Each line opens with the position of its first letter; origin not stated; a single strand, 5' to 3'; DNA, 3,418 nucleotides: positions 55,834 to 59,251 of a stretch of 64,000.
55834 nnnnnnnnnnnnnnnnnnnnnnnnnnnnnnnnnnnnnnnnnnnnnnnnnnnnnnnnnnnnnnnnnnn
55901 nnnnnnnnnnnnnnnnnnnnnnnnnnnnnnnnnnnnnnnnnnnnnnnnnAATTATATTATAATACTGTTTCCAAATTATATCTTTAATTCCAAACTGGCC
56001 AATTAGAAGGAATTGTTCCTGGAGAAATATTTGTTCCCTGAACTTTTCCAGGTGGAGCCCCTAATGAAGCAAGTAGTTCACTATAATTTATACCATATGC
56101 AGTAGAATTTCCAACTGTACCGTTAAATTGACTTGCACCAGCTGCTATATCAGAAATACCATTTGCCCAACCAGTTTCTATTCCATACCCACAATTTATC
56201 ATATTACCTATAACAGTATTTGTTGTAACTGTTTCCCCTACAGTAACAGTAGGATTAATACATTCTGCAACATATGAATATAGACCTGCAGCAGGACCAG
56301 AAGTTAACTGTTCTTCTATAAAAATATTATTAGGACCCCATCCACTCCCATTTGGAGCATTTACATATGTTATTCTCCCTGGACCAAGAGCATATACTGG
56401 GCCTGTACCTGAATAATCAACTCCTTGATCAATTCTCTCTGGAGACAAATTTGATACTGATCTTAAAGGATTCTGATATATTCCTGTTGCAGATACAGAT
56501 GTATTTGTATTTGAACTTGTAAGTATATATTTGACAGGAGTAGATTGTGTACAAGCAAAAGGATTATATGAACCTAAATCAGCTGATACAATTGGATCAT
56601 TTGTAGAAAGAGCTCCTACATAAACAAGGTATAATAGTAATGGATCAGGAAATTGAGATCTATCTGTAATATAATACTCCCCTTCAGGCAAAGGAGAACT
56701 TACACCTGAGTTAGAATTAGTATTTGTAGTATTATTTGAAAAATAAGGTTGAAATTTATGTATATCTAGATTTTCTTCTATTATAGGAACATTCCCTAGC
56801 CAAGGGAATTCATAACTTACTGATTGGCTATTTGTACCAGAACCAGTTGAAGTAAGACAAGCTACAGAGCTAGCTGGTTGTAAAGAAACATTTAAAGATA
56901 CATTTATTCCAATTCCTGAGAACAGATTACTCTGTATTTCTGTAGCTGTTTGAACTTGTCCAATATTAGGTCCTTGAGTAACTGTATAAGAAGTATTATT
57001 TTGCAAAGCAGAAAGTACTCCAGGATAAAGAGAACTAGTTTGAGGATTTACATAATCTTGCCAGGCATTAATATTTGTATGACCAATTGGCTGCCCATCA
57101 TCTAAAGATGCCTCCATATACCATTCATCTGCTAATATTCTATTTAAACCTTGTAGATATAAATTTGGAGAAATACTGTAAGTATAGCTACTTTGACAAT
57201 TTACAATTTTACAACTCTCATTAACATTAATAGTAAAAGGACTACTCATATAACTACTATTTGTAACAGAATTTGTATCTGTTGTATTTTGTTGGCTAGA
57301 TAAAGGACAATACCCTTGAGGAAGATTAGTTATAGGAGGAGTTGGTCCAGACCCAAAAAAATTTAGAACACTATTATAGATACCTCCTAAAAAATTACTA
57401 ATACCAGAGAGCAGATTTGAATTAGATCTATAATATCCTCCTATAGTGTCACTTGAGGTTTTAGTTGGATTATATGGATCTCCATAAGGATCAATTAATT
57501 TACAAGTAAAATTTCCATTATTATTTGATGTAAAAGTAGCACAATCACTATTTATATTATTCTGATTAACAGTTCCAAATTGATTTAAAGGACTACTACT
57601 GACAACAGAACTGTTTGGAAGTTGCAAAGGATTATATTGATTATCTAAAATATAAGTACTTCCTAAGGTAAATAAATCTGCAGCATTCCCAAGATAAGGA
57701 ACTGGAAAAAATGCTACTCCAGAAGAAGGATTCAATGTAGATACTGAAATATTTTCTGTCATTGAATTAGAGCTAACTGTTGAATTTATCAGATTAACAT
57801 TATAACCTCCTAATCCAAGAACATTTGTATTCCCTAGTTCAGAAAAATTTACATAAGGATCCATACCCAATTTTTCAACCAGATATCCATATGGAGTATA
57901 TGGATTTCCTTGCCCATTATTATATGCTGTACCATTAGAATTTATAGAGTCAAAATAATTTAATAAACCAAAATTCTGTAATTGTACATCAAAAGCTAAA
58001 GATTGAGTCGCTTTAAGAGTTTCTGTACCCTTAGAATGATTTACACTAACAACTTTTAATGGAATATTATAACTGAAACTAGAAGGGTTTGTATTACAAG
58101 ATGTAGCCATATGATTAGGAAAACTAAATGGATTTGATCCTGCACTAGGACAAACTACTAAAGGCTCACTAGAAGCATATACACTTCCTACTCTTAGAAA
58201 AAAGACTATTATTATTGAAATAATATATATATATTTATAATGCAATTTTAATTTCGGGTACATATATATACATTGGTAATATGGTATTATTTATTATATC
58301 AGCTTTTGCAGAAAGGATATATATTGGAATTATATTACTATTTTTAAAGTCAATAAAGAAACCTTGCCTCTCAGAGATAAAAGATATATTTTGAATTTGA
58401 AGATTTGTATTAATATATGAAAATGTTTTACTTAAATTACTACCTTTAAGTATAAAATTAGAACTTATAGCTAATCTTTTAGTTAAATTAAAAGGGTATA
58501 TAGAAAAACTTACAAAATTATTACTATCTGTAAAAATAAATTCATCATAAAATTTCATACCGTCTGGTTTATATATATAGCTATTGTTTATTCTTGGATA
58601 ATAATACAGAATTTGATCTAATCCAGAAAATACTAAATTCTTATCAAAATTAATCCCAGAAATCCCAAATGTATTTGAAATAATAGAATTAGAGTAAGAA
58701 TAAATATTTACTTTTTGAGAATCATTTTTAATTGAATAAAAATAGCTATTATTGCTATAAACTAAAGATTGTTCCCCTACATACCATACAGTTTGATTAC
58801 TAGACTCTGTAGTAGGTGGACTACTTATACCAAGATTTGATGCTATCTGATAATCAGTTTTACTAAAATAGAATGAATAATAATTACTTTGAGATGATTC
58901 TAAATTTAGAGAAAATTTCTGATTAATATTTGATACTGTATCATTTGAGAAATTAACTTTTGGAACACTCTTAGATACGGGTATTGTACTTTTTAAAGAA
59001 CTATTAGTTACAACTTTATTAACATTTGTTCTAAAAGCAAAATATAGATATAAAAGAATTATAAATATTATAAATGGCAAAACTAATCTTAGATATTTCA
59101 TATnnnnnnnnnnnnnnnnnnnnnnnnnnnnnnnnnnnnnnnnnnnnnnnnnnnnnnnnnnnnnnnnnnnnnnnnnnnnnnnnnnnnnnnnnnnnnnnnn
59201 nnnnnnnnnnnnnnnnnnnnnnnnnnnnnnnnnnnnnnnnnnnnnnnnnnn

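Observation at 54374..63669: Surface-apparatus block: paralogous small anchored proteins flanking a putative SLT-like hydrolase, a 759-aa fibre-like secreted protein and a 1521-aa 20-TM giant protein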

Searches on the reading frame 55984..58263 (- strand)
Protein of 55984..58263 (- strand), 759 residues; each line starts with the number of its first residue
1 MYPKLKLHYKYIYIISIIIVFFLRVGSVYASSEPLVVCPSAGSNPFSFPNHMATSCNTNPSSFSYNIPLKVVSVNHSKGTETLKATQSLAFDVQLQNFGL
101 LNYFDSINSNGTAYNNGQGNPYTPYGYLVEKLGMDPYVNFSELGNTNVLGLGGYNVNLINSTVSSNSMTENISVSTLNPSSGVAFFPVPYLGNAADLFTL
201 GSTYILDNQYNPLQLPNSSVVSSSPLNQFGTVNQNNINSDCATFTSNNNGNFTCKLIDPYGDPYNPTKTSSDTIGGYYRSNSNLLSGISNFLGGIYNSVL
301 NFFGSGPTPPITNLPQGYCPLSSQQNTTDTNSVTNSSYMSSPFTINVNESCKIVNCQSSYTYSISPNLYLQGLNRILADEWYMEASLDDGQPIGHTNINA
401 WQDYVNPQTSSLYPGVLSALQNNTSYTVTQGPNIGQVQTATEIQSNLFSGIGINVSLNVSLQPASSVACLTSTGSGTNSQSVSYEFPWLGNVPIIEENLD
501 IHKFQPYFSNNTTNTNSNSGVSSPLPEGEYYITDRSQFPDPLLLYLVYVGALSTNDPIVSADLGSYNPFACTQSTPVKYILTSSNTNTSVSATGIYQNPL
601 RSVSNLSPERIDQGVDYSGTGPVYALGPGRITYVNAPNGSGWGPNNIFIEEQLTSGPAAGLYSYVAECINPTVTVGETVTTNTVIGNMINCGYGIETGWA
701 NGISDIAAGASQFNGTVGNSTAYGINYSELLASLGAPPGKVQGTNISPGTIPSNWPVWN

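Call 6: search_protein_families(library=pfam, proteins=[window:55984-58263:-], max_evalue=1)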
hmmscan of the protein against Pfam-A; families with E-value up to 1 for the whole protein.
window:55984-58263:- (759 aa): 1 family
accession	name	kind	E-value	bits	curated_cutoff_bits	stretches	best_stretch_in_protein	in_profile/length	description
PF01551.29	Peptidase_M23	-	0.0015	19.1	28.7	1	613-692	4-76/96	Peptidase family M23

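Call 7: search_protein_families(library=ncbifam, proteins=[window:55984-58263:-], max_evalue=1)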
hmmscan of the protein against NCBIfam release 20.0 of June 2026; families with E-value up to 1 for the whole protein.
window:55984-58263:- (759 aa): 0 families

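Call 48: search_protein_families(library=pfam, alignment_id=A2, max_evalue=0.1)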
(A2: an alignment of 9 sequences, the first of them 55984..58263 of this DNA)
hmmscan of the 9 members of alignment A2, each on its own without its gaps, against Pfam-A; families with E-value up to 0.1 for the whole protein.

A. member 1, window:55984-58263:- (759 aa): 1 family
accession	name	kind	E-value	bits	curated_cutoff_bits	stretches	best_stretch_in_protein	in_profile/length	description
PF01551.29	Peptidase_M23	-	0.0015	19.1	28.7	1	613-692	4-76/96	Peptidase family M23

B. families by the number of members that match (of 9 scanned): 4 families
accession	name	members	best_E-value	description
PF00877.26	NLPC_P60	7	2.1e-08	NlpC/P60 family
PF05257.22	CHAP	3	0.016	CHAP domain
PF01551.29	Peptidase_M23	2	0.00058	Peptidase family M23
PF08931.15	Caudo_bapla_RBP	1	0.0038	Lactophage receptor-binding protein C-terminal head domain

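Call 93: search_protein_families(library=phrogs, proteins=[window:55984-58263:-], max_evalue=0.1)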
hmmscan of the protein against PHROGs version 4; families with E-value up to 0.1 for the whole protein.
window:55984-58263:- (759 aa): 0 families

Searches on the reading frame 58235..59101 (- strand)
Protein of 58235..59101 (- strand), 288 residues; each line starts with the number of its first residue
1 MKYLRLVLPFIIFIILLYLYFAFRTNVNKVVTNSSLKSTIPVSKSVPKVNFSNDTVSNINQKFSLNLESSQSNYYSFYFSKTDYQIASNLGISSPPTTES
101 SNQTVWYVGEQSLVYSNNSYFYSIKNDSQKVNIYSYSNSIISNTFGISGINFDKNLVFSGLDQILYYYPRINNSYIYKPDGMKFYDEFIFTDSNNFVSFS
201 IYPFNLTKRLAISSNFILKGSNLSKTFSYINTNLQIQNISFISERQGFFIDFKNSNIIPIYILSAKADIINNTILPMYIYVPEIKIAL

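Call 6: search_protein_families(library=pfam, proteins=[window:58235-59101:-], max_evalue=1)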
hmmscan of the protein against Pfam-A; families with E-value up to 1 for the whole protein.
window:58235-59101:- (288 aa): 1 family
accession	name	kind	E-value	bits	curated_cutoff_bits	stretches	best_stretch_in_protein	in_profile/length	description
PF09869.16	KH_DUF2096_C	-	0.16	12.2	24.6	1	231-267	10-44/59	DUF2096 C-terminal KH-like domain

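Call 7: search_protein_families(library=ncbifam, proteins=[window:58235-59101:-], max_evalue=1)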
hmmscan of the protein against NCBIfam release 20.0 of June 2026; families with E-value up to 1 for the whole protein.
window:58235-59101:- (288 aa): 1 family
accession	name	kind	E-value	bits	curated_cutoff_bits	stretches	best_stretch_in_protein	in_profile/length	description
NF007103.0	PRK09552.1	equivalog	0.066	12.9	292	1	222-279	49-112/220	2-hydroxy-3-keto-5-methylthiopentenyl-1-phosphate phosphatase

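Call 77: search_solved_structures(query=A6, max_evalue=10, show_alignments=1)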
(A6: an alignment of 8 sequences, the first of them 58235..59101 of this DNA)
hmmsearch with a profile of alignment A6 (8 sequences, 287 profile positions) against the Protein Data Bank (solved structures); distinct sequences matched with E-value up to 10: 7.
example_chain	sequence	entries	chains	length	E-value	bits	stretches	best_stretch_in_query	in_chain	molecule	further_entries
5byo_A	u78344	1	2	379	1.2e-05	28.1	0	71-95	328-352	dTor_12x31L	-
4yxz_A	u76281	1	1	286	9.4e-05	25.1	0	71-95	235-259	dTor_9x31L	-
9ho6_D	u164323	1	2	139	0.04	16.5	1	53-124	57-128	Camelid Nanobody 16C10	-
9ho5_C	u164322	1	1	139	0.042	16.4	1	53-124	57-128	Camelid Nanobody 4A7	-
4yxy_A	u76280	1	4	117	0.77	12.3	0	70-94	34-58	dTor_9x31L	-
9ho4_C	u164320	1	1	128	0.83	12.1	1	52-121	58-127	Camelid Nanobody 6B1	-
6q6z_B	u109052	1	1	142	1.6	11.3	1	44-124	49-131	EDS1-SPECIFIC NANOBODY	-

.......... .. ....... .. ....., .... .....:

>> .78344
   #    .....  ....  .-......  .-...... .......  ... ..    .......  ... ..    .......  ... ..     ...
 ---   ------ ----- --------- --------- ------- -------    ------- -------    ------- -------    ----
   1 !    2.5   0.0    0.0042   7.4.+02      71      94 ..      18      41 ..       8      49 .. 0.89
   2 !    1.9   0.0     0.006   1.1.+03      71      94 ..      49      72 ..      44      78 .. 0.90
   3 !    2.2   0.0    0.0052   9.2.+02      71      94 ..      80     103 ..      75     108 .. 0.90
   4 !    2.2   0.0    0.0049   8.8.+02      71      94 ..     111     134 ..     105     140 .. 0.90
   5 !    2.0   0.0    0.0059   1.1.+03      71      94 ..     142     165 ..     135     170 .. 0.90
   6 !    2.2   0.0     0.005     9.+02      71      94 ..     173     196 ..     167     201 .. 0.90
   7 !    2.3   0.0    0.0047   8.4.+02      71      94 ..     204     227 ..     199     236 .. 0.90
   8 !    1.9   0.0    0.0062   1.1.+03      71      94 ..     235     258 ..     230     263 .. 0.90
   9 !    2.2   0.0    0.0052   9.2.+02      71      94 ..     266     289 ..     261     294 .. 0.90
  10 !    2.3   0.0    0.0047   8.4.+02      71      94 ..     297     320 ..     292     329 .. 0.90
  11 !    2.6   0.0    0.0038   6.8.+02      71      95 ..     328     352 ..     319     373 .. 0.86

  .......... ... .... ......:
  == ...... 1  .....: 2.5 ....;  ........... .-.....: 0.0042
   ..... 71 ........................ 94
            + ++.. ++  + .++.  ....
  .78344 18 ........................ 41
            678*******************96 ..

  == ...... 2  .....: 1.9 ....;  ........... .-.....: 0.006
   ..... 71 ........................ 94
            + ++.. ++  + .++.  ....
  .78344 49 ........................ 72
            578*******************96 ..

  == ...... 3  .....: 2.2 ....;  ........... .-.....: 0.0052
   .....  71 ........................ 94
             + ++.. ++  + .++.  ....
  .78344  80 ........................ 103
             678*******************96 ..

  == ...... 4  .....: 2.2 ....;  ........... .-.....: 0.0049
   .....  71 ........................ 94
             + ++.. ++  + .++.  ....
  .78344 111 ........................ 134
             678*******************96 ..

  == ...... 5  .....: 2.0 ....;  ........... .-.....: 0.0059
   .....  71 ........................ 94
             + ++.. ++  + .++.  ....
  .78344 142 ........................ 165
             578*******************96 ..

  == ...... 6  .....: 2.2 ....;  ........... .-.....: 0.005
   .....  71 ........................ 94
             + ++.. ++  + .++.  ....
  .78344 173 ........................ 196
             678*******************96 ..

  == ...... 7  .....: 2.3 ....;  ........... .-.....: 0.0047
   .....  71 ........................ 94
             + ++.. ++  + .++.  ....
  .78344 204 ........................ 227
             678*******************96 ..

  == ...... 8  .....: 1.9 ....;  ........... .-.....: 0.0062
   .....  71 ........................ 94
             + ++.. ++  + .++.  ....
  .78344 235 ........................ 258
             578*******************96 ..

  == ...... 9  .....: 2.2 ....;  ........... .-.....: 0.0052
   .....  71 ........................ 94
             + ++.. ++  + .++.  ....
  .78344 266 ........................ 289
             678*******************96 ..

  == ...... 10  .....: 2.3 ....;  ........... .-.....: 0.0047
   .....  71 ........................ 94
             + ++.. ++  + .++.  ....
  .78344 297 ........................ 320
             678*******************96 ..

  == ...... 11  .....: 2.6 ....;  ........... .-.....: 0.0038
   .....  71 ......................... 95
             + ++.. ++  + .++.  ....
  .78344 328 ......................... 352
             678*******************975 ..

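Call 93: search_protein_families(library=phrogs, proteins=[window:58235-59101:-], max_evalue=0.1)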
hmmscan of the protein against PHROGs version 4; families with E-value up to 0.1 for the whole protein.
window:58235-59101:- (288 aa): 0 families
